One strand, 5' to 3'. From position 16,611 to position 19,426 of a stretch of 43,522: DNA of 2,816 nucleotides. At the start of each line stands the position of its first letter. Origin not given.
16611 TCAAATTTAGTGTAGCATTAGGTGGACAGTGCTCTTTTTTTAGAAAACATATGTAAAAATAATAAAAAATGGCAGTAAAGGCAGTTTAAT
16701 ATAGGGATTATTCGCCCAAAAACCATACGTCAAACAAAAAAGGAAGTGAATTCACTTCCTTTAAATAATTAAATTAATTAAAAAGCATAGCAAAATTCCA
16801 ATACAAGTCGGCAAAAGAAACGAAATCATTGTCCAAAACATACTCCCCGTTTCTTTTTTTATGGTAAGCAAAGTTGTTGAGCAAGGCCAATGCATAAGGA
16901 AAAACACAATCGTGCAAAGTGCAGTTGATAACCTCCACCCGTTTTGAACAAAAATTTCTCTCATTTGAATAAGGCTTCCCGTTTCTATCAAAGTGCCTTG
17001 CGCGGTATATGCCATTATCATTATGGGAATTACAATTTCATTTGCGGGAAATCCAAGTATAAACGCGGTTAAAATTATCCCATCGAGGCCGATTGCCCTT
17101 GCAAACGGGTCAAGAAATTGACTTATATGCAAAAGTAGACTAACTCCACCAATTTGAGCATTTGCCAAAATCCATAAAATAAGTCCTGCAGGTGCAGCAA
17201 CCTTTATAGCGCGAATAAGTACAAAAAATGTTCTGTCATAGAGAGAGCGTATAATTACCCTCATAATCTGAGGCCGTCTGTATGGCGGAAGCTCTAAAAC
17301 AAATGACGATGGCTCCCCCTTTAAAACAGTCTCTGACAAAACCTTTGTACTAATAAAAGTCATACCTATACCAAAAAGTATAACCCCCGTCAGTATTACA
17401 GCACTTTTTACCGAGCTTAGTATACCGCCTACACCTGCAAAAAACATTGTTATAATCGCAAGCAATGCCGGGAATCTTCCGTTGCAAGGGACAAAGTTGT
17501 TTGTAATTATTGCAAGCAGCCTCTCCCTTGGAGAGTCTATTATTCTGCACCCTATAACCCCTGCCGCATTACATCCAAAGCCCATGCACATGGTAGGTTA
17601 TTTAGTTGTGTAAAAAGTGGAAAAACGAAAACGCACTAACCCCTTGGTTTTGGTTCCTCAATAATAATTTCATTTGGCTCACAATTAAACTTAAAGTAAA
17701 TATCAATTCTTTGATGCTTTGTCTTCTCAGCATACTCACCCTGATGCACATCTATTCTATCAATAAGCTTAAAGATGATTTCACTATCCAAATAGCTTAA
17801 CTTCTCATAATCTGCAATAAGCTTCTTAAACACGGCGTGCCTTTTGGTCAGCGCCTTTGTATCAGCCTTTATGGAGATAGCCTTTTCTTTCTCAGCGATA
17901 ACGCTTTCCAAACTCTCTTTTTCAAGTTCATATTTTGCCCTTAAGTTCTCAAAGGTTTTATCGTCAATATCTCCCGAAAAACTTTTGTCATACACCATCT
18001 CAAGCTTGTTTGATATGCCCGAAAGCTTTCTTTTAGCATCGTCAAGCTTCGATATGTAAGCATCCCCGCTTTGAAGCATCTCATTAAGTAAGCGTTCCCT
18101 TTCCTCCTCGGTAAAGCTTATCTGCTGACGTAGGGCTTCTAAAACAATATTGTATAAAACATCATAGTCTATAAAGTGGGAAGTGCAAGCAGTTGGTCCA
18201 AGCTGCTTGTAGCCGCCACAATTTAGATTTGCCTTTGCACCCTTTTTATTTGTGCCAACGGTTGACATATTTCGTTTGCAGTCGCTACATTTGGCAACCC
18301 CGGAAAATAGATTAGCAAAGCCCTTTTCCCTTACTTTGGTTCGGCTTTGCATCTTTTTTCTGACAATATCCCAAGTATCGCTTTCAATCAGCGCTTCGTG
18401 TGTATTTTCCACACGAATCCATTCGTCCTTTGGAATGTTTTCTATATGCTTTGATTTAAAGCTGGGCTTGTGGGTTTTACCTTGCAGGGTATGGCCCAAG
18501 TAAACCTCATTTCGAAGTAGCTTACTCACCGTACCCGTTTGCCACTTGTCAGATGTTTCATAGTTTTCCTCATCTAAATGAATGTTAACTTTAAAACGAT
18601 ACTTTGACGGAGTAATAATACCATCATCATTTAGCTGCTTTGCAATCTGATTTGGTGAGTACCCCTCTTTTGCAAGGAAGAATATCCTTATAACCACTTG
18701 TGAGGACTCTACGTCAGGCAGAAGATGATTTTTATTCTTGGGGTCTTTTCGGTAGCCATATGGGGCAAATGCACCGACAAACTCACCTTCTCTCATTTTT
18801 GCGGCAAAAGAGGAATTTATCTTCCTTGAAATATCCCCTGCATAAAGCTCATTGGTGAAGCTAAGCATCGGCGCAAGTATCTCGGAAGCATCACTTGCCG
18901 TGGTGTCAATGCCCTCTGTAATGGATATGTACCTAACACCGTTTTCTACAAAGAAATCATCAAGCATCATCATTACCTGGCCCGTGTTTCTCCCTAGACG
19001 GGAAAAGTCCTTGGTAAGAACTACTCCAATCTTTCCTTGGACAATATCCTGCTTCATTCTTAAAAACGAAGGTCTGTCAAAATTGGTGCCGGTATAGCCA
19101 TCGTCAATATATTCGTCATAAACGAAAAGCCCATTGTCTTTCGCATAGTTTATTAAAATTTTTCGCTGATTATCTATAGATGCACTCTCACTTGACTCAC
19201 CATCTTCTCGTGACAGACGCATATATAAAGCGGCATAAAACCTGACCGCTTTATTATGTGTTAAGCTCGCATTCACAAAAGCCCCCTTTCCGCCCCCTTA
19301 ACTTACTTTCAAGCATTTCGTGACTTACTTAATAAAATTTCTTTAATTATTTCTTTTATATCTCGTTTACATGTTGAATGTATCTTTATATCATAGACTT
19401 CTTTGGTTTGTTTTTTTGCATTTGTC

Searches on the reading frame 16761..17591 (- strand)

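Call 25: search_protein_families(library=pfam, proteins=[window:16761-17591:-])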
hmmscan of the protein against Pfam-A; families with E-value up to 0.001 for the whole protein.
window:16761-17591:- (276 aa): 2 families
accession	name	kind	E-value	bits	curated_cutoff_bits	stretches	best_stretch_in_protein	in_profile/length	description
PF07670.19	Gate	-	9.5e-19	68.2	29.6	2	125-250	1-103/104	Nucleoside recognition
PF07664.17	FeoB_C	-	4.9e-16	58.6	26.6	1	68-116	2-51/54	Ferrous iron transport protein B C terminus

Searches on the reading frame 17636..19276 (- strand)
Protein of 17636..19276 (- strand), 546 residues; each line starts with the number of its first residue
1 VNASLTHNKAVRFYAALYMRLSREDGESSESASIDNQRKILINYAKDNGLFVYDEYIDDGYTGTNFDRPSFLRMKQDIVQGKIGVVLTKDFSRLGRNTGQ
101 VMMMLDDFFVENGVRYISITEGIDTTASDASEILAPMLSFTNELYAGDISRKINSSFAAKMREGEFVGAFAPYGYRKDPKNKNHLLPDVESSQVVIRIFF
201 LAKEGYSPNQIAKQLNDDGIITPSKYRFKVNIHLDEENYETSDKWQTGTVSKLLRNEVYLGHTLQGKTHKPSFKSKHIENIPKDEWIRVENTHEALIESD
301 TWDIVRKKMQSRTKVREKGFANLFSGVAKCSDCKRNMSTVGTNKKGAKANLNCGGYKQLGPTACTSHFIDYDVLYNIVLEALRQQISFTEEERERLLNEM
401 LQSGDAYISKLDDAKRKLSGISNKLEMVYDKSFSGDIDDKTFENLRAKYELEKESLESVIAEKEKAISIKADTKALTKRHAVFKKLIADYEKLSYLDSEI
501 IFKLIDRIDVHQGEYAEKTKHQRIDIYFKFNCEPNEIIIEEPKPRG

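Call 25: search_protein_families(library=pfam, proteins=[window:17636-19276:-])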
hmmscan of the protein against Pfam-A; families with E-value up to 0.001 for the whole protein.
window:17636-19276:- (546 aa): 4 families
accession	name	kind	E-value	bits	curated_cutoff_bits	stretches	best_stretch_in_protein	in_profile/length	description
PF00239.26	Resolvase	-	2.8e-23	83.1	23.3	1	15-165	1-144/145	Resolvase, N terminal domain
PF07508.19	Recombinase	-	5.5e-23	81.6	21.1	1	192-312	4-102/102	Recombinase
PF13408.12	Zn_ribbon_recom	-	1.4e-11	45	25.3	1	323-383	1-58/58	Recombinase zinc beta ribbon domain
PF14287.11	DUF4368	-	2.3e-10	41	25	1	481-530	13-62/67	Domain of unknown function (DUF4368)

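Call 40: find_related_loci(query=window:17636-19276:-, collection=genome_contigs, flank=10000)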
Query window:17636-19276:- (546 aa) in genome_contigs; peptide patterns used: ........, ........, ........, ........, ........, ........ (x = any residue, [..] = any of these).
30 stretches matched a pattern; 1 encode a relative of the query (tblastn E <= 1e-3); 1 distinct loci.
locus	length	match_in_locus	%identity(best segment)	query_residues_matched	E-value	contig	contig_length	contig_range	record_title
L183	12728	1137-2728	30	11-530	1e-57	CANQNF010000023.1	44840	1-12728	MAG: uncultured Clostridia bacterium isolate Lapin-012__bin76 genome assembly, contig: Lapin-012__NODE_1442_length_44840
